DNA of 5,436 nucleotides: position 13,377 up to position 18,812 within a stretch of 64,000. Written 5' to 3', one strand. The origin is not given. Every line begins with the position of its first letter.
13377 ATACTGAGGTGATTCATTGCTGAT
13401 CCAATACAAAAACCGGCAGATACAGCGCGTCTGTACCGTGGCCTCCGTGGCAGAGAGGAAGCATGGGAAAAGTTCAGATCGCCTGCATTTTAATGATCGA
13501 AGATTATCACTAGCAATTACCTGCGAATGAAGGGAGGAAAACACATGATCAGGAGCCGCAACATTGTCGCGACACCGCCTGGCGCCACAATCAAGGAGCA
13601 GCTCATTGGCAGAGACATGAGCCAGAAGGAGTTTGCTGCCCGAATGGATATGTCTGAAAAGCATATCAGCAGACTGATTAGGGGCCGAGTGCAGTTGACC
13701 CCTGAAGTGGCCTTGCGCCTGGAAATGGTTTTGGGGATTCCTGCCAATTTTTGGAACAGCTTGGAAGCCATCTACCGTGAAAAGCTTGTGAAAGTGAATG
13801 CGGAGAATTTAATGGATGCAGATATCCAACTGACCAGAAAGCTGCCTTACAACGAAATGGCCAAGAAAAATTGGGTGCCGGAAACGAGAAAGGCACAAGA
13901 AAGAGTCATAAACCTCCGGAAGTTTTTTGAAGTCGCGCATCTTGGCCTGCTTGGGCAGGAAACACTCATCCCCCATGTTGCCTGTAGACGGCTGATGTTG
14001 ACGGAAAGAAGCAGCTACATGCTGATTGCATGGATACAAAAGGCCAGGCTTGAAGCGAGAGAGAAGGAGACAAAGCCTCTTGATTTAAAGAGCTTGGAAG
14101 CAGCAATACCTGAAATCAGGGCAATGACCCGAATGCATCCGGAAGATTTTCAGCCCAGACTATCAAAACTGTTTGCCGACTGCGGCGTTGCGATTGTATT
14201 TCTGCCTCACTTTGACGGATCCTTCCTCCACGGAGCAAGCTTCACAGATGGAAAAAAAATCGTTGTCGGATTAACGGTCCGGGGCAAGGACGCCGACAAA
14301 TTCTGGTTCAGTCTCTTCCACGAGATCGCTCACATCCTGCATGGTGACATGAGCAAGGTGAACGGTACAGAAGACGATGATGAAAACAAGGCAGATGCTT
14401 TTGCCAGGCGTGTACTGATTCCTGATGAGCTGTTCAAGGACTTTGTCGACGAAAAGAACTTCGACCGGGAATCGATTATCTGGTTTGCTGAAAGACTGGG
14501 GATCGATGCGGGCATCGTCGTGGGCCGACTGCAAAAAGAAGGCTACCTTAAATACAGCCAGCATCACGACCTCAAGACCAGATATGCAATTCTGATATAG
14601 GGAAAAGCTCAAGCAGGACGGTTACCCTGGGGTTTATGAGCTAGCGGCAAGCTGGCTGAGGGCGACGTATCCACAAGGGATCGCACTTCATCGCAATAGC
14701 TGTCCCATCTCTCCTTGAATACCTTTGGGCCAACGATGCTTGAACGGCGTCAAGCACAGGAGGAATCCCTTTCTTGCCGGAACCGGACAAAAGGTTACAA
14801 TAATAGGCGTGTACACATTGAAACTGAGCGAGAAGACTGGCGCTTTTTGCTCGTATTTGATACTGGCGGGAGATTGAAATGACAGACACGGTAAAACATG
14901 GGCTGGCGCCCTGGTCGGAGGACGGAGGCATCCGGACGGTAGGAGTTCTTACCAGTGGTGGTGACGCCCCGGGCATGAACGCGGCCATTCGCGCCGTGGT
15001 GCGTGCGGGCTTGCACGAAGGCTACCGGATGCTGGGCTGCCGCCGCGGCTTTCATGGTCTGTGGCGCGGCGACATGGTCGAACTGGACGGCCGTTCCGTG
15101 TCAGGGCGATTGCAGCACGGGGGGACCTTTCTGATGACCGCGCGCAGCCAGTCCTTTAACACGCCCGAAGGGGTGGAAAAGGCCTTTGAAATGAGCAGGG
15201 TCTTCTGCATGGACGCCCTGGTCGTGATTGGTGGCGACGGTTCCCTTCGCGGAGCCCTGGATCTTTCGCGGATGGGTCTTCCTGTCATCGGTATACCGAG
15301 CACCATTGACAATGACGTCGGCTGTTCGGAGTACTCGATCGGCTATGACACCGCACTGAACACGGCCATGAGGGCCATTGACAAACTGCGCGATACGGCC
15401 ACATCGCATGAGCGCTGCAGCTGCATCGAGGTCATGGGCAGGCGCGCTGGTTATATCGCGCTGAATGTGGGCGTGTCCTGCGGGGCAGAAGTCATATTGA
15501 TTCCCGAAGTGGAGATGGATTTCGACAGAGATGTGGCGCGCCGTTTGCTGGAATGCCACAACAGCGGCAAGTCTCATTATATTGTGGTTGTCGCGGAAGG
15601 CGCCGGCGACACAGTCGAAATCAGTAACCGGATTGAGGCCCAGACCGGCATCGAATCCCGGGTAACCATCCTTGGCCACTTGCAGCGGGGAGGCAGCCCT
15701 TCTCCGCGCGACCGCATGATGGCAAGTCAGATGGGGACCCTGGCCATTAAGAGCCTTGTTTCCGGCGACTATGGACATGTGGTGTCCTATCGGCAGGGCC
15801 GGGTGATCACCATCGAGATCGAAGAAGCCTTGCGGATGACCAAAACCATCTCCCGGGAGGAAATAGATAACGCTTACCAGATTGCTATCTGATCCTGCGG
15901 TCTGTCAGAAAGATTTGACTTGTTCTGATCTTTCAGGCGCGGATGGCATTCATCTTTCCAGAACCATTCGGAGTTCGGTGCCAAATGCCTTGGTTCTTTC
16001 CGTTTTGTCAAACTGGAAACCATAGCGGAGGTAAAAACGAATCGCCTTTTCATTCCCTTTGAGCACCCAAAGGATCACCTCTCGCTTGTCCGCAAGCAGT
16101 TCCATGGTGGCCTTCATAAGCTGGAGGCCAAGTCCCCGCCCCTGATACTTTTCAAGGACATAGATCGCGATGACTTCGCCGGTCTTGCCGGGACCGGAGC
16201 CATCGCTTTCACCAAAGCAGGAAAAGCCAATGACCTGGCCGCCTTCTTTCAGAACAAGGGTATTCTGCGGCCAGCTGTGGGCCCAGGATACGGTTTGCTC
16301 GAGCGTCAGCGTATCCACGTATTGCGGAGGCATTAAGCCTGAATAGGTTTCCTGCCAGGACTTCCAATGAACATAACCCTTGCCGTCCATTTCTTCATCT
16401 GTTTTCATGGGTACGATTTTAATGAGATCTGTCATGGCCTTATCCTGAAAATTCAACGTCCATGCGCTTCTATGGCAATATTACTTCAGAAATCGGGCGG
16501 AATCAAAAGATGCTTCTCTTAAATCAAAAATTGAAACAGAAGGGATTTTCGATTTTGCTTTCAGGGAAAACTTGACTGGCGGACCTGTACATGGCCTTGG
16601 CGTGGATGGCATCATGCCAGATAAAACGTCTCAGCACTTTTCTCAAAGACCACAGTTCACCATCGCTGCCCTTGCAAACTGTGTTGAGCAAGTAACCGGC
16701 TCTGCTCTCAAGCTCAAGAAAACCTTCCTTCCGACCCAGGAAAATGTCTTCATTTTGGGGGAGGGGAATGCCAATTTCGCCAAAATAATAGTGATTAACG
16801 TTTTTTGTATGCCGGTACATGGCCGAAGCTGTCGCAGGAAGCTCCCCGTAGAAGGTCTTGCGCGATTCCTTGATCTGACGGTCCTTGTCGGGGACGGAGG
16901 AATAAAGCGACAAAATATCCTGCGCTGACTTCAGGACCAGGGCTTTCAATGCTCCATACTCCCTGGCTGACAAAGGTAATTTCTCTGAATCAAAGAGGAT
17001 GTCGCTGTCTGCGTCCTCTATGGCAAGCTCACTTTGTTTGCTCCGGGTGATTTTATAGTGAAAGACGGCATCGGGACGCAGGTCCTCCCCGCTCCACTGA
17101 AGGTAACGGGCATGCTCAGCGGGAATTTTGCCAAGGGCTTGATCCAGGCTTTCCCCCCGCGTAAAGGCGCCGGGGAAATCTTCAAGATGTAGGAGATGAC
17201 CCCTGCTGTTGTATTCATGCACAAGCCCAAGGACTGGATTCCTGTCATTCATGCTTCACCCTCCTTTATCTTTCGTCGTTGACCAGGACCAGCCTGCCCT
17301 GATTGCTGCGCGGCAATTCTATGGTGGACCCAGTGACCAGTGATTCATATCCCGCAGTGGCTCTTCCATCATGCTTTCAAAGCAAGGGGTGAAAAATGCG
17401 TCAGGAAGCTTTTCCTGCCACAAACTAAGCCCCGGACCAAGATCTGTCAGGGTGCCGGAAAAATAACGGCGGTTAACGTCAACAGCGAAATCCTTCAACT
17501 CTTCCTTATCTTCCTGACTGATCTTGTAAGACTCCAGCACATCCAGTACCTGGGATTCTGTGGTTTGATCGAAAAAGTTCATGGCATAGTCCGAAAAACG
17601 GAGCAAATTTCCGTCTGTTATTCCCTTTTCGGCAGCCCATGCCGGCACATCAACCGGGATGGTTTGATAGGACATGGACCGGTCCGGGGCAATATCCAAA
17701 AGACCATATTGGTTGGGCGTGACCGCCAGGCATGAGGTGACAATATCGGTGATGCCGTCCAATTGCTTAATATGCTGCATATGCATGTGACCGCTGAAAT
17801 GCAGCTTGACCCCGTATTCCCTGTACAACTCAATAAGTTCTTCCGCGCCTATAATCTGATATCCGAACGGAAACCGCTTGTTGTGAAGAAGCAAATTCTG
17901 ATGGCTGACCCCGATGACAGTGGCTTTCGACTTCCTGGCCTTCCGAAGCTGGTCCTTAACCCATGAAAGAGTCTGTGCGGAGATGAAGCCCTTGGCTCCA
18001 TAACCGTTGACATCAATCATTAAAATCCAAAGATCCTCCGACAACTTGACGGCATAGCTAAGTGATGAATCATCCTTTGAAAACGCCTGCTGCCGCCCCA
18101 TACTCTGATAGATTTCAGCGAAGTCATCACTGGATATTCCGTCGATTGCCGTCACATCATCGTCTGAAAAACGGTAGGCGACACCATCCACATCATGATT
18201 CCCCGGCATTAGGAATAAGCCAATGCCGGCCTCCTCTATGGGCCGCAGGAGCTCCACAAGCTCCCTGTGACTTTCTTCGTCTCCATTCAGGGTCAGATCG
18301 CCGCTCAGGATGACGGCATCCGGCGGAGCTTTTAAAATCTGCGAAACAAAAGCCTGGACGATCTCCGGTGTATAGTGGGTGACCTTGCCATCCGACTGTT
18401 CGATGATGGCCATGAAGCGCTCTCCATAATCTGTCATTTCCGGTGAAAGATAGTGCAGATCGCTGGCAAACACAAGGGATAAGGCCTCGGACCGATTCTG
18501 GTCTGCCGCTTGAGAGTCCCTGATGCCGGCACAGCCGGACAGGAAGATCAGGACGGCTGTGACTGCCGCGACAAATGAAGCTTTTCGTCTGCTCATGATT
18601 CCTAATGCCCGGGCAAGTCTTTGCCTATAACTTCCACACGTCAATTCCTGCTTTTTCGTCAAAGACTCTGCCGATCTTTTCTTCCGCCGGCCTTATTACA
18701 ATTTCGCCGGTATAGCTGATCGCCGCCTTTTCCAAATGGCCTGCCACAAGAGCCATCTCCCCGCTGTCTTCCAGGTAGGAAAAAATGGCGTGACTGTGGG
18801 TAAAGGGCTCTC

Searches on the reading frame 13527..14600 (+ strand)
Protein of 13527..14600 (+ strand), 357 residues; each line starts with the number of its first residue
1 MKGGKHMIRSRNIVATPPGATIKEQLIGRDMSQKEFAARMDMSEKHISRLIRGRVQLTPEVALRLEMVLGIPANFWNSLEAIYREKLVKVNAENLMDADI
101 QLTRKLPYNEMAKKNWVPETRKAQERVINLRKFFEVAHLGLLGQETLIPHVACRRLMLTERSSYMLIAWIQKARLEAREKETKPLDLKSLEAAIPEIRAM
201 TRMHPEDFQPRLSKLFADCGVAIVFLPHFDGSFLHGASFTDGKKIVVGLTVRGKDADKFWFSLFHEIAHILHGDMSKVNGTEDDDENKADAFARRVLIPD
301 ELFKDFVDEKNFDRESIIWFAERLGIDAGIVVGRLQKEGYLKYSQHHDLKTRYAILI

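Call 85: search_protein_families(library=pfam, proteins=[window:13527-14600:+], max_evalue=0.00001)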
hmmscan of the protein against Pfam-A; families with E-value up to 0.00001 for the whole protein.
window:13527-14600:+ (357 aa): 2 families
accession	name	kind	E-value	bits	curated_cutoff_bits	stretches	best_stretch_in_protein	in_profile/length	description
PF01381.28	HTH_3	-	3e-10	40.4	23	1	22-74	1-53/55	Helix-turn-helix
PF06114.19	Peptidase_M78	-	1.3e-07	31.8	22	1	234-335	18-122/123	IrrE N-terminal-like domain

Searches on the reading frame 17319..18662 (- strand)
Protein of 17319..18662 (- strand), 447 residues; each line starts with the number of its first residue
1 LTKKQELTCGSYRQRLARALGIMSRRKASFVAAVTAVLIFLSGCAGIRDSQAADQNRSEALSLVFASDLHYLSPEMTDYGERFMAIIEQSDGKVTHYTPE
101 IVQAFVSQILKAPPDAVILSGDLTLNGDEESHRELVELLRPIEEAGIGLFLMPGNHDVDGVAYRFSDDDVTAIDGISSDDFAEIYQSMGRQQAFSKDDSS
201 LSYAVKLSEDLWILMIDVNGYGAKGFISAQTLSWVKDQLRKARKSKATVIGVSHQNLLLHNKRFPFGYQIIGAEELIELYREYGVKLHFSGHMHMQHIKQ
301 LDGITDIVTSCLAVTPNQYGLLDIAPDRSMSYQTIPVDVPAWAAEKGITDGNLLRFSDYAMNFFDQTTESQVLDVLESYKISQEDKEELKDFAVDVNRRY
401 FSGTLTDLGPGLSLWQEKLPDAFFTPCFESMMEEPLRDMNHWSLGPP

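Call 85: search_protein_families(library=pfam, proteins=[window:17319-18662:-], max_evalue=0.00001)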
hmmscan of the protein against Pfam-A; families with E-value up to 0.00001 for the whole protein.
window:17319-18662:- (447 aa): 2 families
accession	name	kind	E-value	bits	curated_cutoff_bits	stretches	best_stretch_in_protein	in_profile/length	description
PF17839.6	CNP_C_terminal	-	1.4e-16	61.5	27.8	1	338-435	1-105/108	C-terminal domain of cyclic nucleotide phosphodiesterase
PF00149.33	Metallophos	-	4.2e-12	47.3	21.5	1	63-295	3-190/191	Calcineurin-like phosphoesterase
